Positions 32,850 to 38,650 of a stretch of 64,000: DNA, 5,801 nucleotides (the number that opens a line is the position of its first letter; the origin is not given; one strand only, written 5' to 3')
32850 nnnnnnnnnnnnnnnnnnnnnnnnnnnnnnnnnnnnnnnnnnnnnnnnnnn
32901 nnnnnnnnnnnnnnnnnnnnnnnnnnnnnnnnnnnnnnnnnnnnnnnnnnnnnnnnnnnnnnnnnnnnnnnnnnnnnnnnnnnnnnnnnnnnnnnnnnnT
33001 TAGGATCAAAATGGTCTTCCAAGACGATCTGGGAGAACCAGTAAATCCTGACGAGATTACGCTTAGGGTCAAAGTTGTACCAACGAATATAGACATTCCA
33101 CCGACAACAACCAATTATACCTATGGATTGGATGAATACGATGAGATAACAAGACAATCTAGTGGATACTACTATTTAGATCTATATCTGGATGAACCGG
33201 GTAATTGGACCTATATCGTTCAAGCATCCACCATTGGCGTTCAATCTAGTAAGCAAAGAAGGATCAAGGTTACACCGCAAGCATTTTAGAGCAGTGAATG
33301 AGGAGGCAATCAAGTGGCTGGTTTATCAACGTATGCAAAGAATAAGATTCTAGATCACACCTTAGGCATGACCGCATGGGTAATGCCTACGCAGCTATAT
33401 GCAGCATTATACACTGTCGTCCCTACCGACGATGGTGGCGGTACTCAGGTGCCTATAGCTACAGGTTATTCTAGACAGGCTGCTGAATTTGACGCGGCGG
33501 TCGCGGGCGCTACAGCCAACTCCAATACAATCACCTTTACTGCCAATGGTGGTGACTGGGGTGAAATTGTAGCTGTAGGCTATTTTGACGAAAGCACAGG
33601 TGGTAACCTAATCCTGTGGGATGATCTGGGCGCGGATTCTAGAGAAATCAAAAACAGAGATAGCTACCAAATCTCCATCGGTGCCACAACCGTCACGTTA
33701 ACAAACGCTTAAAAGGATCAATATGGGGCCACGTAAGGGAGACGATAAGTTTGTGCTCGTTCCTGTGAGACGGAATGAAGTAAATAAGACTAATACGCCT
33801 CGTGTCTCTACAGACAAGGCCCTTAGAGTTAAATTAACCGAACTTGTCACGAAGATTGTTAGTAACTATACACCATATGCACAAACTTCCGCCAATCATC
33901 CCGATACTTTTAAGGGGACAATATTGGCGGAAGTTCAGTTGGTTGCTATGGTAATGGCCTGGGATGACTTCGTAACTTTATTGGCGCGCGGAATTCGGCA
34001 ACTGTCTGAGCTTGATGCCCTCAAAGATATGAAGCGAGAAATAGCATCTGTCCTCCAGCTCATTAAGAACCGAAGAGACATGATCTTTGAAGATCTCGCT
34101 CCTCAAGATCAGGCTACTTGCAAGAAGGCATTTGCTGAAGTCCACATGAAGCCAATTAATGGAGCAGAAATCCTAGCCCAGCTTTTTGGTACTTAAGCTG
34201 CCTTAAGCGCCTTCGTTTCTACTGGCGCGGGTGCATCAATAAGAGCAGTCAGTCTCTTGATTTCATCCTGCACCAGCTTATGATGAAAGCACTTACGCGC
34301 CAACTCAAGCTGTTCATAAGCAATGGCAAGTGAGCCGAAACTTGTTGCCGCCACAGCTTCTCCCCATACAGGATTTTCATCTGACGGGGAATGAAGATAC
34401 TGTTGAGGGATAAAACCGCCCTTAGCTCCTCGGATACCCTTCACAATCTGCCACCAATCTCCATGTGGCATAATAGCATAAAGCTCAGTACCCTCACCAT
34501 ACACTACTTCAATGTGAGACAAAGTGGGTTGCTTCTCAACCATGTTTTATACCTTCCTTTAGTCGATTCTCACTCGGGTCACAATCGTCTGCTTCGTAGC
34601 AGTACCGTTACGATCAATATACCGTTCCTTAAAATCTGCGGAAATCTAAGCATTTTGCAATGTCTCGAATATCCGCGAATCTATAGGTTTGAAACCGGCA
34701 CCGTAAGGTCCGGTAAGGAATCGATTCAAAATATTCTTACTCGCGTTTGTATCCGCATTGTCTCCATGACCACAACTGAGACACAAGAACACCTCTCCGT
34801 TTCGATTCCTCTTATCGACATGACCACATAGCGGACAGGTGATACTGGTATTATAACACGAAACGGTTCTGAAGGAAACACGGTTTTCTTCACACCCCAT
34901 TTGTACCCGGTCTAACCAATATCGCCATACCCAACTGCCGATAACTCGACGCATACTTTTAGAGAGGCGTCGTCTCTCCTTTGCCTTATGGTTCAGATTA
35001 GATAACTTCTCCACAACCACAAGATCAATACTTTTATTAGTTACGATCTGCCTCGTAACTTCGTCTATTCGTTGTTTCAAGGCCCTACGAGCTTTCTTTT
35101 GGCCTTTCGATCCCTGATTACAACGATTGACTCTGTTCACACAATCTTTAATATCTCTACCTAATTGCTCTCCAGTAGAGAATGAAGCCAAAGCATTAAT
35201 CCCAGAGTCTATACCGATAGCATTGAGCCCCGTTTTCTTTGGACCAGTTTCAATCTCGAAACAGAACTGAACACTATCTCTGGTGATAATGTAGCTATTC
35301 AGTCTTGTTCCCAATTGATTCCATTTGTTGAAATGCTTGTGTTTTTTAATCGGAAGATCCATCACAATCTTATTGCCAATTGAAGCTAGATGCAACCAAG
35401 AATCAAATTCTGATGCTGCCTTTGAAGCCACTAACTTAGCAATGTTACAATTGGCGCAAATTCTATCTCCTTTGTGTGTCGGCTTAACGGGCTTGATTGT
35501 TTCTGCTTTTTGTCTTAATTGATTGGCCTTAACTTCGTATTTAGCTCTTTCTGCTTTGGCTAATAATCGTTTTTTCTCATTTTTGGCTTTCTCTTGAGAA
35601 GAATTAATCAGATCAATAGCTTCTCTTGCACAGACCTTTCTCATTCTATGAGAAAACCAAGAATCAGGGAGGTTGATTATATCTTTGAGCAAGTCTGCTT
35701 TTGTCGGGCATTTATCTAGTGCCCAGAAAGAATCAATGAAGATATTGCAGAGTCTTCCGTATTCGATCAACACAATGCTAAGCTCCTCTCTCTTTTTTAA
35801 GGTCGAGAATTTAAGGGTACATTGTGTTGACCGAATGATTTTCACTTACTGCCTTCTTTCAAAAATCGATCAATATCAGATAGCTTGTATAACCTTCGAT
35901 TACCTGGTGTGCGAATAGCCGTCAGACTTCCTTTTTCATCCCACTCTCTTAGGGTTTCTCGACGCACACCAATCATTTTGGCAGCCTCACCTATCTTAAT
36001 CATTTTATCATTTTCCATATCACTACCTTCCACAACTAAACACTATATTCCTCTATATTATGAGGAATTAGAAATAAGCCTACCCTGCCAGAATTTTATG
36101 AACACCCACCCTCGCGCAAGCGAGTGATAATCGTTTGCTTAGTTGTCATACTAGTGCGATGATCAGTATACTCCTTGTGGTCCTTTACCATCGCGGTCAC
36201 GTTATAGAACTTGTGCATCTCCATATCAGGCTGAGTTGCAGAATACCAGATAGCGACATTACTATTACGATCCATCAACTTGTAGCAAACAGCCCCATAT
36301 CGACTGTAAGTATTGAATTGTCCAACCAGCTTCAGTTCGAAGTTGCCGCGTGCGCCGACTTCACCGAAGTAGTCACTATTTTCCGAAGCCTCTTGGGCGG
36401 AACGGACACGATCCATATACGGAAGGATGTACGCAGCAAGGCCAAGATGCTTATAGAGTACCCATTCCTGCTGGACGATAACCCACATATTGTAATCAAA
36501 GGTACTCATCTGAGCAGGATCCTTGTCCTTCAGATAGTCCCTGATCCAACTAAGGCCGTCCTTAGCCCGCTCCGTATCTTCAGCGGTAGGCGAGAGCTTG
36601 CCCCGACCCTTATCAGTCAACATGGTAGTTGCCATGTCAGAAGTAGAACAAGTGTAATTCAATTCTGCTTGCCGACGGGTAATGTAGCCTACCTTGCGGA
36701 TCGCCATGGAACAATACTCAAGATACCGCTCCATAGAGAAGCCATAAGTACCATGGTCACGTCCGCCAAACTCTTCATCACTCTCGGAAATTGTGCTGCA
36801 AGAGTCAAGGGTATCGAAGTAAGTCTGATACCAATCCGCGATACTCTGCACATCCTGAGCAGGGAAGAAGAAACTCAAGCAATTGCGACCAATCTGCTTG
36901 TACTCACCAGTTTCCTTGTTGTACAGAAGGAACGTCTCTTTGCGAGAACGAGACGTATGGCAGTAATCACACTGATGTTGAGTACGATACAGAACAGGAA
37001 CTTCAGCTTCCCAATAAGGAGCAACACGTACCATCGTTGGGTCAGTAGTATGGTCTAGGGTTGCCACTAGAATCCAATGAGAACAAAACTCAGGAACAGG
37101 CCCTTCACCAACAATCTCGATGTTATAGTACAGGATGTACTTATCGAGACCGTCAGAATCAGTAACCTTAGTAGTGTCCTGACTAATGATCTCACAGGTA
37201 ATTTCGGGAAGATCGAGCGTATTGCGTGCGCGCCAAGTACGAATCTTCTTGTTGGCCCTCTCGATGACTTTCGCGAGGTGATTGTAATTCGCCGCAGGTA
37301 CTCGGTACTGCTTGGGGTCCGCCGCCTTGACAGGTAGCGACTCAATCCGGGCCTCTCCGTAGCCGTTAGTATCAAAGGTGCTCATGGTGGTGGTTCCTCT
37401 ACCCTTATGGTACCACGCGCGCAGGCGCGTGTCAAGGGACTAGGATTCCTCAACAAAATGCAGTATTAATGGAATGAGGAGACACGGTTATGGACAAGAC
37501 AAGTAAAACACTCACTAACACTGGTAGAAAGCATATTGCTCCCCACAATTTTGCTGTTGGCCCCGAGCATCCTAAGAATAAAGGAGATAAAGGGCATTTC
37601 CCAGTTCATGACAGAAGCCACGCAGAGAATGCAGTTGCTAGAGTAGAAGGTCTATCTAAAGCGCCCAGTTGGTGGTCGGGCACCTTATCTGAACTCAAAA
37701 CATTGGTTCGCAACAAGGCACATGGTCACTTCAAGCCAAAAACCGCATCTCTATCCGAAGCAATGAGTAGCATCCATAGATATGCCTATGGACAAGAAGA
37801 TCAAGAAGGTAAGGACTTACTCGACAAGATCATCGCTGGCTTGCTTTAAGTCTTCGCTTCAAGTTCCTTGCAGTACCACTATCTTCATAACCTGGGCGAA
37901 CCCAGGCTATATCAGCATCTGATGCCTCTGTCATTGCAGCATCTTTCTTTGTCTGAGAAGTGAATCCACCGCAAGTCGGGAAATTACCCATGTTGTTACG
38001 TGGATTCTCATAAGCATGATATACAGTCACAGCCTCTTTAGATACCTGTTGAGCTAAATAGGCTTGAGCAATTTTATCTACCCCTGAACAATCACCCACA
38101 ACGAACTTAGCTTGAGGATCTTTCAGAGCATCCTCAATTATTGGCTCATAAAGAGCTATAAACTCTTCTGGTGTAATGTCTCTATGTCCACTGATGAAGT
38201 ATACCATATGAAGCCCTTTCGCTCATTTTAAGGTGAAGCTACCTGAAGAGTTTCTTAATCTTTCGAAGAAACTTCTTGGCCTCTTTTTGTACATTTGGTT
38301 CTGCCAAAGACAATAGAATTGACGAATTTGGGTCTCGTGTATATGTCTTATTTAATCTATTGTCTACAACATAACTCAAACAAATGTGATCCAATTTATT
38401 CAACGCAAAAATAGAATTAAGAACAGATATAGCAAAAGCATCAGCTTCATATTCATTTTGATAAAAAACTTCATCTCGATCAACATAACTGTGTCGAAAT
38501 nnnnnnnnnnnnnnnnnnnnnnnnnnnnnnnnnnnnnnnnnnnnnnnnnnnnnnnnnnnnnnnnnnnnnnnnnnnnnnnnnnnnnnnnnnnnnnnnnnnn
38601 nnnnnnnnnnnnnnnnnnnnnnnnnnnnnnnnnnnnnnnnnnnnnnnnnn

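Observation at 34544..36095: TnpB with an orphan MerR-like HTH: a degenerate IS607-like unit, or a domesticated RNA-guided nuclease, inside a phage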

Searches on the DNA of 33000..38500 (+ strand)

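Call 7: search_dna_similar(query=window:33000-38500:+, collection=phages, mode=near, max_rows=30)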
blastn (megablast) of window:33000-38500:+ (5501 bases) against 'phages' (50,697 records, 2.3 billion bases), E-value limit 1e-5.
No match.

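Call 10: search_rna_families(source=window, start=34100, end=36200, threshold=evalue, max_evalue=10)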
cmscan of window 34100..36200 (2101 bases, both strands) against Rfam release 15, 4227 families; matches with E-value up to 10: 4.
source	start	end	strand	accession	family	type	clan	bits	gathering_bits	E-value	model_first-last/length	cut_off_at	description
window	34223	34275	-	RF00606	SNORD93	Gene; snRNA; snoRNA; CD-box;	-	18.8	60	3.9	1-74/74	no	Small nucleolar RNA SNORD93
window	35563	35680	+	RF03719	mir-3914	Gene; miRNA;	-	17.1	97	4.7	1-95/95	no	mir-3914 microRNA precursor family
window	35754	35843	+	RF00253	mir-101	Gene; miRNA;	-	16.2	60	3.3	1-75/75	no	mir-101 microRNA precursor family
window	35625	35671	+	RF01125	sR4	Gene; snRNA; snoRNA; CD-box;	-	13.2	50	8.2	1-56/56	no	Small nucleolar RNA sR4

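Call 81: search_dna_similar(query=window:34400-34625:-, collection=phages, mode=distant, max_evalue=0.01, max_rows=10)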
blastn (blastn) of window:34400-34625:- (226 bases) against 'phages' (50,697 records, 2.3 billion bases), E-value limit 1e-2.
No match.

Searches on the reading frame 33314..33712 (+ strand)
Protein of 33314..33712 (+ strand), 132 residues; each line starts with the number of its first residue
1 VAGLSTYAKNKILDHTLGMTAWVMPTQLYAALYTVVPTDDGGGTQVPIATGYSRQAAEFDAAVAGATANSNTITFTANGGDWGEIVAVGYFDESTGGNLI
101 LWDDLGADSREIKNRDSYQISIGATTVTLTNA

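Call 3: search_protein_families(library=pfam, proteins=[window:33314-33712:+], max_evalue=0.01)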
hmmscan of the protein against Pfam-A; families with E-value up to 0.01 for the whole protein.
window:33314-33712:+ (132 aa): 1 family
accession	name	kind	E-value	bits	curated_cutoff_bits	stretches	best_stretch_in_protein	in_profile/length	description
PF23140.1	Gp80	-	1.1e-33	116.7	27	1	4-128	2-128/128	Podophage GP4 fiber I protein gp80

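Call 64: search_protein_families(library=phrogs, proteins=[window:33314-33712:+], max_evalue=0.00001)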
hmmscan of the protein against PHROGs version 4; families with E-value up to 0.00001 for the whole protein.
window:33314-33712:+ (132 aa): 1 family
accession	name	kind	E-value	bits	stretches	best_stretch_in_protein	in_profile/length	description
phrog_240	-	head and packaging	9e-24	85.4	1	1-131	60-190/200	head protein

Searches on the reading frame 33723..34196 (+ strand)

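Call 3: search_protein_families(library=pfam, proteins=[window:33723-34196:+], max_evalue=0.01)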
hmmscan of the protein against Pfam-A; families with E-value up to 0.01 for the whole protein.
window:33723-34196:+ (157 aa): 1 family
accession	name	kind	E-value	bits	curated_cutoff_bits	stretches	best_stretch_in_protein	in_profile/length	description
PF02744.22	GalP_UDP_tr_C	-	0.005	17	29.2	0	71-148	39-107/165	Galactose-1-phosphate uridyl transferase, C-terminal domain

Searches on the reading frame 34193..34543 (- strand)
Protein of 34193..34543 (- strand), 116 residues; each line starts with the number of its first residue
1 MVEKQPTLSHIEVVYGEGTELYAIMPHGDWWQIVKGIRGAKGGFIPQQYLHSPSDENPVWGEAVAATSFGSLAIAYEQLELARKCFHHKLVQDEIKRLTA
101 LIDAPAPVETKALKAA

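Call 3: search_protein_families(library=pfam, proteins=[window:34193-34543:-], max_evalue=0.01)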
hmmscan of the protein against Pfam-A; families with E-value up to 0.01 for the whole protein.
window:34193-34543:- (116 aa): 0 families

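Call 51: search_protein_families(library=phrogs, proteins=[window:34193-34543:-], max_evalue=0.001)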
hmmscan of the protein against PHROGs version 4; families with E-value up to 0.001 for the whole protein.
window:34193-34543:- (116 aa): 0 families

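Call 68: find_related_loci(query=window:34193-34543:-, collection=viral_contigs, flank=4000)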
Query window:34193-34543:- (116 aa) in viral_contigs; peptide patterns used: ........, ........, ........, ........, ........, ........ (x = any residue, [..] = any of these).
1 stretches matched a pattern, but none encodes a relative of the query by tblastn (E <= 1e-3).

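Call 69: find_encoding_contigs(protein=window:34193-34543:-, flank=4000, max_places=8)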
Protein window:34193-34543:- (116 aa): 4 contigs read that carry it; 2 places shown.
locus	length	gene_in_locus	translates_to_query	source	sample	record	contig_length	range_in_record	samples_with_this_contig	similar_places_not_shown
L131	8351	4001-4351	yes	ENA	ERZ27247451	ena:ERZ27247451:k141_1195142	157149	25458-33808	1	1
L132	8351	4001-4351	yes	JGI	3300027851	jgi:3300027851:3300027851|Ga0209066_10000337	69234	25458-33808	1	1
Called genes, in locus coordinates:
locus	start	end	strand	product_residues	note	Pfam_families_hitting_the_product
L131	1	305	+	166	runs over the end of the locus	PF10463:Peptidase_U49 (weak)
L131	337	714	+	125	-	-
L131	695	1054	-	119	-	-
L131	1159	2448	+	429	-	-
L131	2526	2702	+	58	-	PF12728:HTH_17, PF00376:MerR, PF13411:MerR_1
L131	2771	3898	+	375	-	PF07282:Cas12f1-like_TNB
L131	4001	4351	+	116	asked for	-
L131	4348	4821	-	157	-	-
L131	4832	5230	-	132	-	PF23140:Gp80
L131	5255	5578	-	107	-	-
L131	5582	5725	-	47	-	-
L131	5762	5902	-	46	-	-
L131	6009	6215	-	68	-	-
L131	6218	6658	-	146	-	-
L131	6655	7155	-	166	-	-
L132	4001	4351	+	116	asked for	-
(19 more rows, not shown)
